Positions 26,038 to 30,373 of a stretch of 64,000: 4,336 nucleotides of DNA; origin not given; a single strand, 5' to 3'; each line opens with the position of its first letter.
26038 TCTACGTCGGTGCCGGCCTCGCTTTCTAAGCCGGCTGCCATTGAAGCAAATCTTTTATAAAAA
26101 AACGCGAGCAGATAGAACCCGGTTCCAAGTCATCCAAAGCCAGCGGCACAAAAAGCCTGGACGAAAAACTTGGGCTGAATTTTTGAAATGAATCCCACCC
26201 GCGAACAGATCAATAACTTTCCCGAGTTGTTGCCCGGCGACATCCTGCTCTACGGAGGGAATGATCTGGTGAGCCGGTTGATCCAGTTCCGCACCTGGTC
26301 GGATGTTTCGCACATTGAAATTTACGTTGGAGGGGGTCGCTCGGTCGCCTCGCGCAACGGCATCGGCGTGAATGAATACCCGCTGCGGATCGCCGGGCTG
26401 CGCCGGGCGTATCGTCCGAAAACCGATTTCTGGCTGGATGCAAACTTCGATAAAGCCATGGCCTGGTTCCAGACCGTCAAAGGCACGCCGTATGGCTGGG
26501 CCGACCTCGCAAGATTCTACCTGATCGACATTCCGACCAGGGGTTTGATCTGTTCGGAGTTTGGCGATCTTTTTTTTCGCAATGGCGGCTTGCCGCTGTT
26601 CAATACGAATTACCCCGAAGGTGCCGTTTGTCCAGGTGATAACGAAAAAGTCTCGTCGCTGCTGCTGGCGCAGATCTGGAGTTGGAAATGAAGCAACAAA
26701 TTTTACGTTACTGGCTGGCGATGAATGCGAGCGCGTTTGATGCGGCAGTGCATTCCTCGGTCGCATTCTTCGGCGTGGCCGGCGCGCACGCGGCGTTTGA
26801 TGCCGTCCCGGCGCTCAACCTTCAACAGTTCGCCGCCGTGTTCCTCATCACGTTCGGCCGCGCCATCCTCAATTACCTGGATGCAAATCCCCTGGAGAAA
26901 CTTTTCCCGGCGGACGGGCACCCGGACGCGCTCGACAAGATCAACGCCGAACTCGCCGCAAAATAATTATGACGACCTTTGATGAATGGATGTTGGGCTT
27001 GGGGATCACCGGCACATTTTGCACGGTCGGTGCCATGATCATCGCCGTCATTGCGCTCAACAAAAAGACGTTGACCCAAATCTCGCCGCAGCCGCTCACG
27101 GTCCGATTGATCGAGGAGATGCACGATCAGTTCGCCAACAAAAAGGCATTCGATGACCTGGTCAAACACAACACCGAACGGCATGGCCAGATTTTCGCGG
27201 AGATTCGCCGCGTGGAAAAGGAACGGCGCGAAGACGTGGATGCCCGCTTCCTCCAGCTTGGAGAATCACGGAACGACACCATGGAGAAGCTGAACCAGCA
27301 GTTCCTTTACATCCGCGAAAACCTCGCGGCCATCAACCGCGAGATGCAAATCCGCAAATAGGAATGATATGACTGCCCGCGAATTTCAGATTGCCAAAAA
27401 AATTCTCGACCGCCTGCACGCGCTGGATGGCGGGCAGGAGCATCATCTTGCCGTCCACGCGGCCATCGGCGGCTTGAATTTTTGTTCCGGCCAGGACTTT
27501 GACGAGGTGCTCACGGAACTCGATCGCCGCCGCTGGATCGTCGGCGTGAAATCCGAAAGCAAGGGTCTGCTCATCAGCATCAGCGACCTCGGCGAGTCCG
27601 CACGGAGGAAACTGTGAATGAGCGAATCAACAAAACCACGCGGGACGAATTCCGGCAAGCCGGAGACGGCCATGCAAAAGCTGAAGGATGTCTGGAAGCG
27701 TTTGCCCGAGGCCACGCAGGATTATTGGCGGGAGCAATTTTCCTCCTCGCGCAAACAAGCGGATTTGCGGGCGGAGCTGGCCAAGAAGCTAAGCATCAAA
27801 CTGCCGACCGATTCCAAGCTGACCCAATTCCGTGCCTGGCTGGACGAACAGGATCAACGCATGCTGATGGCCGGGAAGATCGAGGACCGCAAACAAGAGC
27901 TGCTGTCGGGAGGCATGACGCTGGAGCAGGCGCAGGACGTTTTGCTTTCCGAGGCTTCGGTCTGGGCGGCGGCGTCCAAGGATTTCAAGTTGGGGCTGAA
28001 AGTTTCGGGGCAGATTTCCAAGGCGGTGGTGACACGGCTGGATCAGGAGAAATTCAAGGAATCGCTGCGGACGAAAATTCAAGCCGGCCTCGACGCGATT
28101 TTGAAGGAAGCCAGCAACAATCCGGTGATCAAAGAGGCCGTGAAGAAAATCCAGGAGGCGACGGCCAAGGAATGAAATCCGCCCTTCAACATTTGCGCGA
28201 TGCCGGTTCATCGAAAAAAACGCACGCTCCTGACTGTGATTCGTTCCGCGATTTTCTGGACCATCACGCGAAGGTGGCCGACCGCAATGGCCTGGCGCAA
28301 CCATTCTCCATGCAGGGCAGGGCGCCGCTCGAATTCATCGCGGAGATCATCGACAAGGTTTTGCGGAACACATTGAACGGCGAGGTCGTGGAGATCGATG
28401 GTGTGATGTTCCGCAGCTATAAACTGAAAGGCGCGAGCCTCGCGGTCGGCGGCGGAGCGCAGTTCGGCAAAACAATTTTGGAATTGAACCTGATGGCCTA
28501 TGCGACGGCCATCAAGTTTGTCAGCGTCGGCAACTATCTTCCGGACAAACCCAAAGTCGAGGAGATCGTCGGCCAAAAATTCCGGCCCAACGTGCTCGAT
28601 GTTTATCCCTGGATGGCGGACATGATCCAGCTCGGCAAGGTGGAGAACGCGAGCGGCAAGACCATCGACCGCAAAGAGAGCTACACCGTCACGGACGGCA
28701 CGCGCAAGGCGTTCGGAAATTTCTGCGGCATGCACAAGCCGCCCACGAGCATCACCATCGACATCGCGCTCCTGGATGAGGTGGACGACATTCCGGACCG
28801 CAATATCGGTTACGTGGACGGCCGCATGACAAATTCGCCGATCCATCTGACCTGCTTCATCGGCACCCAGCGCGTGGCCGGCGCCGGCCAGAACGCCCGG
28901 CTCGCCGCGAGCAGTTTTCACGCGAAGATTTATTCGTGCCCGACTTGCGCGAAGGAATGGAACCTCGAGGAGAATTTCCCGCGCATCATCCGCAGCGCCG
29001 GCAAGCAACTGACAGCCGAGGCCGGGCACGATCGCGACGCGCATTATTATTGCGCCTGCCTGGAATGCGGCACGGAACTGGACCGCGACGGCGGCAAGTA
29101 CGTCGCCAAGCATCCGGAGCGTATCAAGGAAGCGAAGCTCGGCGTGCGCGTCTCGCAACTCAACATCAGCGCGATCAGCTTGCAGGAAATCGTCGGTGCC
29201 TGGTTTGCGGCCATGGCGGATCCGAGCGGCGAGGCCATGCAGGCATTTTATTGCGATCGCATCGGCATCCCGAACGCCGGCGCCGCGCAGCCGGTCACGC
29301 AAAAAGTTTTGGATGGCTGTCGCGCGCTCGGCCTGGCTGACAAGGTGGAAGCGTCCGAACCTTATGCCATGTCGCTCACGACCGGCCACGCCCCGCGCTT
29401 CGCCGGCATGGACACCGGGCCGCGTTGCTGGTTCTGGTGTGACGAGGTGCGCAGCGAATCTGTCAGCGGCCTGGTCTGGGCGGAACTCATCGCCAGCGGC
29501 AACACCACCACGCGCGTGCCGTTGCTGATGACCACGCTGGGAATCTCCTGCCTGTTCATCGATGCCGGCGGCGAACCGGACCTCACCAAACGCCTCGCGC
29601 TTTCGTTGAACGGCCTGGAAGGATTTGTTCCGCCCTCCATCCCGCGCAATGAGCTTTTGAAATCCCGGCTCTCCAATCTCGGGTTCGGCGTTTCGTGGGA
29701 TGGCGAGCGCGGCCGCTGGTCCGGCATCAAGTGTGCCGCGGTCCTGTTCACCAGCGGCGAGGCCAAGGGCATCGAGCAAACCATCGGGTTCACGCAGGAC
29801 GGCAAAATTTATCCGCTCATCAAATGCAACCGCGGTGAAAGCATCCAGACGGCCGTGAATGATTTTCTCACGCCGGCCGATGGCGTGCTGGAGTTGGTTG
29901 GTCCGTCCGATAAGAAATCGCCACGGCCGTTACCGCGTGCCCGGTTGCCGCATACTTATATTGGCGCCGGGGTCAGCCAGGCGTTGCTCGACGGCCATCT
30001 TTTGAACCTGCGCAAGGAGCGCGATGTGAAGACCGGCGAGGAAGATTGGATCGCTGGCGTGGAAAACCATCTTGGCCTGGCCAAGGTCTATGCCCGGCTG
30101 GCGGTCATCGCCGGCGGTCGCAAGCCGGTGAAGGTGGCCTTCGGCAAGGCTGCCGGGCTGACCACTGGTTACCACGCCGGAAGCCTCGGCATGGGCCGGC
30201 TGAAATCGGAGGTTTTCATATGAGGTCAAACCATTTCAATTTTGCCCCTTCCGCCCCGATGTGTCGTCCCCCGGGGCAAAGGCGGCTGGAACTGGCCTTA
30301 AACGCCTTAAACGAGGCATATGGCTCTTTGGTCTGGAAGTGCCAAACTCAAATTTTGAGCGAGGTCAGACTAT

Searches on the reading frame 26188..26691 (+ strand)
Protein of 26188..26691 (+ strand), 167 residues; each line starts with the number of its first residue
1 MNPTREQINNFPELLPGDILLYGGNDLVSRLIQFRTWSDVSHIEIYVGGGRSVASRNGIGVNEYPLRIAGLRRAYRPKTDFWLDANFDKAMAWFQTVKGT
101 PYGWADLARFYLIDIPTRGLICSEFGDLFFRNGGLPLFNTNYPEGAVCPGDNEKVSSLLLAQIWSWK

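Call 8: search_protein_families(library=pfam, proteins=[window:26188-26691:+], max_evalue=0.01)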
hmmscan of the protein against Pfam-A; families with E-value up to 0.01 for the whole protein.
window:26188-26691:+ (167 aa): 0 families

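Call 9: search_protein_families(library=phrogs, proteins=[window:26188-26691:+], max_evalue=0.001)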
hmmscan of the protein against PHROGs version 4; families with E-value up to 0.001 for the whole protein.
window:26188-26691:+ (167 aa): 1 family
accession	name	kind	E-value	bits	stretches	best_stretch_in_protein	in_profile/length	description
phrog_1128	-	moron, auxiliary metabolic gene and host takeover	1.4e-16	61.7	1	14-150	22-162/381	enoyl-CoA hydratase/carnithine racemase-like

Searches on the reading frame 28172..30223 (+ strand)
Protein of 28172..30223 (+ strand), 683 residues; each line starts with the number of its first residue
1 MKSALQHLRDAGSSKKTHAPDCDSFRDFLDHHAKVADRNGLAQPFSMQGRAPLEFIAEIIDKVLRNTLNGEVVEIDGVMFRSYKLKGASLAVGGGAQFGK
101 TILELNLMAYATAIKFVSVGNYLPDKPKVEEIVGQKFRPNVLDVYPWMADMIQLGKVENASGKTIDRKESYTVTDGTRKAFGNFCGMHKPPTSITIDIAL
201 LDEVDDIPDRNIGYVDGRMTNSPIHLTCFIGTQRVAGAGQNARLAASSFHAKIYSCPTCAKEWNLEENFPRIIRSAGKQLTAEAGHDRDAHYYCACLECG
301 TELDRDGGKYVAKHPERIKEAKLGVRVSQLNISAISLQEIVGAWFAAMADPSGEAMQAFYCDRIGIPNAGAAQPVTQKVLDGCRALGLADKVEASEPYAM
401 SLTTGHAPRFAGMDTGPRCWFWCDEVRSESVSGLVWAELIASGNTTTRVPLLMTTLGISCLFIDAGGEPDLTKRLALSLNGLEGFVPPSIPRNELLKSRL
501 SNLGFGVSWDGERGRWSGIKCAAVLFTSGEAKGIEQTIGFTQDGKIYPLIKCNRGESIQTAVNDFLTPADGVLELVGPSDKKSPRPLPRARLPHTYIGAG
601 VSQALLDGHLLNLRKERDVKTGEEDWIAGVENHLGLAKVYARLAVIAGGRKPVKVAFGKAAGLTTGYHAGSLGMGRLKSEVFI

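Call 21: find_related_loci(query=window:28172-30223:+, collection=viral_contigs, flank=10000)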
Query window:28172-30223:+ (683 aa) in viral_contigs; peptide patterns used: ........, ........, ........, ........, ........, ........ (x = any residue, [..] = any of these).
9 stretches matched a pattern; 7 encode a relative of the query (tblastn E <= 1e-3); 7 distinct loci.
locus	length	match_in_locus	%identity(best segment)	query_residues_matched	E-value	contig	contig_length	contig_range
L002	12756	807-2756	67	3-646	0e+0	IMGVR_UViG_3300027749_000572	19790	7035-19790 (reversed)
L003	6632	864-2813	67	3-646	0e+0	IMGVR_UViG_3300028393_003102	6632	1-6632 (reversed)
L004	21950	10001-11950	67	3-646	0e+0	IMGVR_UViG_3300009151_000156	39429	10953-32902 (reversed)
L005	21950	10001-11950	67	3-646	0e+0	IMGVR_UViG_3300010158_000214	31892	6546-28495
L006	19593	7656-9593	66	1-644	0e+0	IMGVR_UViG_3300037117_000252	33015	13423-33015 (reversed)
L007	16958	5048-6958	65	3-645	0e+0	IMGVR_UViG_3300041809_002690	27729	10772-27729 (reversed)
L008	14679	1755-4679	64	20-649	3e-83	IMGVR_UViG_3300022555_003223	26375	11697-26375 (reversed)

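Call 44: find_related_loci(query=window:28172-30223:+, collection=metagenome_contigs, flank=10000)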
Query window:28172-30223:+ (683 aa) in metagenome_contigs; peptide patterns used: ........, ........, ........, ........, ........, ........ (x = any residue, [..] = any of these).
122 stretches matched a pattern; 34 encode a relative of the query (tblastn E <= 1e-3); 34 distinct loci.
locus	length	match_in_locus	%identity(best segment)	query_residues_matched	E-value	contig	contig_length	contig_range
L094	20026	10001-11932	83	1-644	0e+0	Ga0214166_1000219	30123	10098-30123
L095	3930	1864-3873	79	16-678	0e+0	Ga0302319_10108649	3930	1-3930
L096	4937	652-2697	76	13-683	0e+0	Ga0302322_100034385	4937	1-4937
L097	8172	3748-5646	79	15-648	0e+0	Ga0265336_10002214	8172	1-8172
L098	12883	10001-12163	63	11-644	0e+0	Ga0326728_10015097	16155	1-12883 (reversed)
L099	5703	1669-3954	61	17-644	0e+0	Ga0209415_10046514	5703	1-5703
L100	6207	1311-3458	63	13-644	0e+0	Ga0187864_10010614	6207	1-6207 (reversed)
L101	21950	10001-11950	67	3-646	0e+0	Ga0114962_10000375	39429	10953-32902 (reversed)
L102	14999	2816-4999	62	11-644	0e+0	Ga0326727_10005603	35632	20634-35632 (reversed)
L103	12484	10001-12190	62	17-652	0e+0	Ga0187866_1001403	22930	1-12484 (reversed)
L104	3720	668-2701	63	5-678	0e+0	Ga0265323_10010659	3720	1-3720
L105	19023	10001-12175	61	14-644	0e+0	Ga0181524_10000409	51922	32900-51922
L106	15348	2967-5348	57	14-644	0e+0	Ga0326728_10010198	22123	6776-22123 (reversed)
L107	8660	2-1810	66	53-650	0e+0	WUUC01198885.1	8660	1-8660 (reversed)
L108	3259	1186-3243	58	24-648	0e+0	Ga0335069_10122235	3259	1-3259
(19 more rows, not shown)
